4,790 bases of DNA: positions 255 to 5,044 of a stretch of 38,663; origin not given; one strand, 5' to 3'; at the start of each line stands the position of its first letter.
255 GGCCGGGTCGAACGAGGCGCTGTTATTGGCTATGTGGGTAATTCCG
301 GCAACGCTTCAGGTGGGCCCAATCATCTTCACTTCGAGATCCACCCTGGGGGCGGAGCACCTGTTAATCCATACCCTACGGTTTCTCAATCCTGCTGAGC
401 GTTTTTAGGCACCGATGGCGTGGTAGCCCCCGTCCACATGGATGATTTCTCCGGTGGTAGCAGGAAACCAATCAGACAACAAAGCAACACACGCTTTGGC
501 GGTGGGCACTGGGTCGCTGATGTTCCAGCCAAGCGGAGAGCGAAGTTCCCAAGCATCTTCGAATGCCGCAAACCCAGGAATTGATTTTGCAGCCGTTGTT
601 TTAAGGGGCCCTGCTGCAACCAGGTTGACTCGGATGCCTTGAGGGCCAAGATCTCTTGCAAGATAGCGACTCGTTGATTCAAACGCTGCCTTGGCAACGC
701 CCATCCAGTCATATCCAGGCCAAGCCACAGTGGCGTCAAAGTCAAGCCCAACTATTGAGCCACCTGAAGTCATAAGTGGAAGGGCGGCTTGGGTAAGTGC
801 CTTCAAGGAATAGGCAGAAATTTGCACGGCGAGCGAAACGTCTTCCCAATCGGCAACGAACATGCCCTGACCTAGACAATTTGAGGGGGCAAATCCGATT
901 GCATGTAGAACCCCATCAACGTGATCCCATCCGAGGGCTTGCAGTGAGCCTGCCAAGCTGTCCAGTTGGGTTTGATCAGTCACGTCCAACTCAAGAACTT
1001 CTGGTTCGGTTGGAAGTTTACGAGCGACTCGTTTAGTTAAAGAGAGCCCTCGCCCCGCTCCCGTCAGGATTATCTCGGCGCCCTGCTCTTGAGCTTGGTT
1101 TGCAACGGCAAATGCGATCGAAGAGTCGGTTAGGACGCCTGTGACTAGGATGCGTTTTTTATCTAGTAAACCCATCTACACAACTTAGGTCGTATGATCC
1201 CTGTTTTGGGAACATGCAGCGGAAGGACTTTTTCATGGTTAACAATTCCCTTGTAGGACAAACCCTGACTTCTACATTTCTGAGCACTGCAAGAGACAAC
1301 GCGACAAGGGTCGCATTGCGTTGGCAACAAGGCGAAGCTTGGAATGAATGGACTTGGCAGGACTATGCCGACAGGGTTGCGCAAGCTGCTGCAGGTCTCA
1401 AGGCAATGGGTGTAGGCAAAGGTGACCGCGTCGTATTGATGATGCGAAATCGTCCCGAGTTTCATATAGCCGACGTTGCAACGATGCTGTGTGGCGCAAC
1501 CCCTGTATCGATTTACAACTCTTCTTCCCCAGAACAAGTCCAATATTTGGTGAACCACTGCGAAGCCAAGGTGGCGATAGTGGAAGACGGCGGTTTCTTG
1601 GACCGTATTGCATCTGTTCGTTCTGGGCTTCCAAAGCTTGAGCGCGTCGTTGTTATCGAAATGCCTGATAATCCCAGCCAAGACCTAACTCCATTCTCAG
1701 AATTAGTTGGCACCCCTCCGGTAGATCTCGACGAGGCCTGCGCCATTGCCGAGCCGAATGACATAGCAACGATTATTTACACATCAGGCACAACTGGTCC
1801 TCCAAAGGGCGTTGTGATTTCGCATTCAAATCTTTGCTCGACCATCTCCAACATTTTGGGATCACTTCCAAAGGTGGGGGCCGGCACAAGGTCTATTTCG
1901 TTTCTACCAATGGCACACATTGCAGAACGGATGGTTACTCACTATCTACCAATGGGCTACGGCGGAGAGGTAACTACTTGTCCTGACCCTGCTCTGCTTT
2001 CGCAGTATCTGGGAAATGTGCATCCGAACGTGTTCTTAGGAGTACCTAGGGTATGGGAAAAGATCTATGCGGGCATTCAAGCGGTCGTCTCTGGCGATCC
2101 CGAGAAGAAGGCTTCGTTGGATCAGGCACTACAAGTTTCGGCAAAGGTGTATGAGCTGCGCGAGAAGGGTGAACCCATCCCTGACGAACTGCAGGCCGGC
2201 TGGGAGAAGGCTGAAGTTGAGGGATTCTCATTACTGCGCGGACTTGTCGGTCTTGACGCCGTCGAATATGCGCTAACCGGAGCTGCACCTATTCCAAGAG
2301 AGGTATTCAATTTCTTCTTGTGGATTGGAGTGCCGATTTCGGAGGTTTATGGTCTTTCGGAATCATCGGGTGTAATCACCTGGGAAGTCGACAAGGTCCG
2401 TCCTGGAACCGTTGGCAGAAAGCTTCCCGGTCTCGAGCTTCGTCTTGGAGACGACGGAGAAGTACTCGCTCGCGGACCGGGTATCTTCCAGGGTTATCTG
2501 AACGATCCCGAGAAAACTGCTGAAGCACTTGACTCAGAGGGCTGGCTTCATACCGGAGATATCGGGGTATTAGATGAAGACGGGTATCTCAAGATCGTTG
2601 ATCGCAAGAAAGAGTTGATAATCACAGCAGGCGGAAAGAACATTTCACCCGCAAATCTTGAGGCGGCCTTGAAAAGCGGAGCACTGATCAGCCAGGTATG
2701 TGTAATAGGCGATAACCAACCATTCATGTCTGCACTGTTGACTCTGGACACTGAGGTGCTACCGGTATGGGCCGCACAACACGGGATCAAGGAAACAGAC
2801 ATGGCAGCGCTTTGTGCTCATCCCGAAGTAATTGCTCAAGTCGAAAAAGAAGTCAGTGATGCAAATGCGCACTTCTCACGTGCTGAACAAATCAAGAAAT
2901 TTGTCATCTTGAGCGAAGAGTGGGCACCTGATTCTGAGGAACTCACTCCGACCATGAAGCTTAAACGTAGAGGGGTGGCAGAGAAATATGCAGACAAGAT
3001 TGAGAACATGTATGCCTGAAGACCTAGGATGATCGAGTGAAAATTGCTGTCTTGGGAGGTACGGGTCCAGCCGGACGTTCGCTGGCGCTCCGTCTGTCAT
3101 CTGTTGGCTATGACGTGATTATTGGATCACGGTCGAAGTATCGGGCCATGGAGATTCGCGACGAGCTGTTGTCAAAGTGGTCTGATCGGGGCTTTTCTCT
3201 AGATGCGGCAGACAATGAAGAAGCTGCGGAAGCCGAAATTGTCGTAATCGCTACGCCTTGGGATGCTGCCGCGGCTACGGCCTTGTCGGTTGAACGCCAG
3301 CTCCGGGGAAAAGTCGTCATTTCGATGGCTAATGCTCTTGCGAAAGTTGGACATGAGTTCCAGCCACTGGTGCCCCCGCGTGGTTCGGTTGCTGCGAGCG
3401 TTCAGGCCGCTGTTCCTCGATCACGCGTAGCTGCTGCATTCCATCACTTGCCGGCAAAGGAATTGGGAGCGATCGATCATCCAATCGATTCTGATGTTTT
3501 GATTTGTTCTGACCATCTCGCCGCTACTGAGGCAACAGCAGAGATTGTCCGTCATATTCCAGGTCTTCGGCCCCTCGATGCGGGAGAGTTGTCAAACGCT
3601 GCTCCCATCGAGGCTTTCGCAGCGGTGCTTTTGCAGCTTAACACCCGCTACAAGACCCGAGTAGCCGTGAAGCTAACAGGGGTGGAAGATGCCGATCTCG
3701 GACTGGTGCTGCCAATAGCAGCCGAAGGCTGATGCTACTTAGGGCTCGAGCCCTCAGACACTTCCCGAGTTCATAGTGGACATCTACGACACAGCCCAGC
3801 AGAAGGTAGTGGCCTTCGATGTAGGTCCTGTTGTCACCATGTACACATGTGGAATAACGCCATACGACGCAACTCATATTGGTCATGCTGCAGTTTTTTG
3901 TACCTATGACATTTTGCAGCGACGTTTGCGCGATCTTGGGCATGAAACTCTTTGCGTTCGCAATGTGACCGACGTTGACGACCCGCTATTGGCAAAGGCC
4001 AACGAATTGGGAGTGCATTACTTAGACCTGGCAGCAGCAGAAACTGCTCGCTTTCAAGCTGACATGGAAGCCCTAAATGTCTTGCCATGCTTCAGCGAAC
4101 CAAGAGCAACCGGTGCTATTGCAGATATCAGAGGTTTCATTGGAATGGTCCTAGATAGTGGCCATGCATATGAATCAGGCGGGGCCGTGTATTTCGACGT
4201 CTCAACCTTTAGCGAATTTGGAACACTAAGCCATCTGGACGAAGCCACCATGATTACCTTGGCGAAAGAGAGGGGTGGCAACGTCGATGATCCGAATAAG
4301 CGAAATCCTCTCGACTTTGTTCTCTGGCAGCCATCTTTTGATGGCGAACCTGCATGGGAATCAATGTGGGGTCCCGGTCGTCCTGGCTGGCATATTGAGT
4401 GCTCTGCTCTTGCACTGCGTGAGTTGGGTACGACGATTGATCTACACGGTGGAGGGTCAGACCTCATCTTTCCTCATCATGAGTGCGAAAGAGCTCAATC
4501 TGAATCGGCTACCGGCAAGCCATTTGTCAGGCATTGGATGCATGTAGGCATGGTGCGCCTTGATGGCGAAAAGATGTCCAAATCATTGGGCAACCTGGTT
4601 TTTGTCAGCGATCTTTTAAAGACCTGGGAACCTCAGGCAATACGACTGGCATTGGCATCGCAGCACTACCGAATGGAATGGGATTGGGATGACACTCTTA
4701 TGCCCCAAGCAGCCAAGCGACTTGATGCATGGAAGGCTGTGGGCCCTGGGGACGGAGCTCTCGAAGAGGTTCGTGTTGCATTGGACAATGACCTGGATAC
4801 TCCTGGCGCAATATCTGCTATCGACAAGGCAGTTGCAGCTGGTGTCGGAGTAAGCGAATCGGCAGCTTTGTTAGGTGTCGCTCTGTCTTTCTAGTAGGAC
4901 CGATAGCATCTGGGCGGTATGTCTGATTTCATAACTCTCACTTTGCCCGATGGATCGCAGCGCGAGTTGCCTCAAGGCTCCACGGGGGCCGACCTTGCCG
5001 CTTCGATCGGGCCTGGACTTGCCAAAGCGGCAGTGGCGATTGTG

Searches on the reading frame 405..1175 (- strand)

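Call 14: search_protein_families(library=pfam, proteins=[window:405-1175:-], max_evalue=0.001)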
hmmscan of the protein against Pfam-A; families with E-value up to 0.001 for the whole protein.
window:405-1175:- (256 aa): 2 families
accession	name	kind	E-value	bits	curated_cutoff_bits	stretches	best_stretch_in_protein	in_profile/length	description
PF13561.12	adh_short_C2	-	2.3e-69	234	27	1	13-252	1-236/236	Enoyl-(Acyl carrier protein) reductase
PF00106.31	adh_short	-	6e-16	58.9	26.6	1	7-199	1-190/195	short chain dehydrogenase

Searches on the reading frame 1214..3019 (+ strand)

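Call 14: search_protein_families(library=pfam, proteins=[window:1214-3019:+], max_evalue=0.001)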
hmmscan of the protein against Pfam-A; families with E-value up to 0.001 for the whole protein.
window:1214-3019:+ (601 aa): 2 families
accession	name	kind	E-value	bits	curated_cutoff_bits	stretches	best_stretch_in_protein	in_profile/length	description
PF00501.34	AMP-binding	-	3.7e-75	253.6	29.9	1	25-429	4-384/384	AMP-binding enzyme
PF23562.2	AMP-binding_C_3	-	5.6e-12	46.6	20.8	1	468-601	3-121/124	AMP-binding enzyme C-terminal domain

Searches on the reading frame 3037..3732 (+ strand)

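Call 14: search_protein_families(library=pfam, proteins=[window:3037-3732:+], max_evalue=0.001)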
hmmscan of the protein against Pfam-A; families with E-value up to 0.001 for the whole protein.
window:3037-3732:+ (231 aa): 5 families
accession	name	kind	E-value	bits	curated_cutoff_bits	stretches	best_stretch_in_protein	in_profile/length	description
PF03807.23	F420_oxidored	-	5.5e-16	59.4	21.6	1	2-99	1-93/94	NADP oxidoreductase coenzyme F420-dependent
PF02254.24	TrkA_N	-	0.00017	22.3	23.8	1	6-96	3-94/116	TrkA-N domain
PF01118.30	Semialdhyde_dh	-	0.00021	22.2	26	1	2-101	1-100/121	Semialdehyde dehydrogenase, NAD binding domain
PF07991.19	KARI_N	-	0.00074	19.6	20.6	1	2-101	6-97/165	Acetohydroxy acid isomeroreductase, NADPH-binding domain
PF02558.23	ApbA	-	0.00087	19.4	22.2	0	8-119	5-120/150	Ketopantoate reductase PanE/ApbA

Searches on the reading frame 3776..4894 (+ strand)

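Call 14: search_protein_families(library=pfam, proteins=[window:3776-4894:+], max_evalue=0.001)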
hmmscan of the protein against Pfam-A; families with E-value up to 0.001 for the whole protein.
window:3776-4894:+ (372 aa): 4 families
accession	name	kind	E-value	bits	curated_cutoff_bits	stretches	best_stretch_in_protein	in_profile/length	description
PF01406.26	tRNA-synt_1e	-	6.3e-103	344.7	27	1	20-313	10-300/301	tRNA synthetases class I (C) catalytic domain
PF09334.17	tRNA-synt_1g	-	2.9e-10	39.9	20.1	1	243-297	304-358/391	tRNA synthetases class I (M)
PF01921.24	tRNA-synt_1f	-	1.7e-05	24.3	27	0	260-298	275-314/360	tRNA synthetases class I (K)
PF00133.28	tRNA-synt_1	-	5.2e-05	22.6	22.7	1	246-303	354-412/414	tRNA synthetases class I (I, L, M and V)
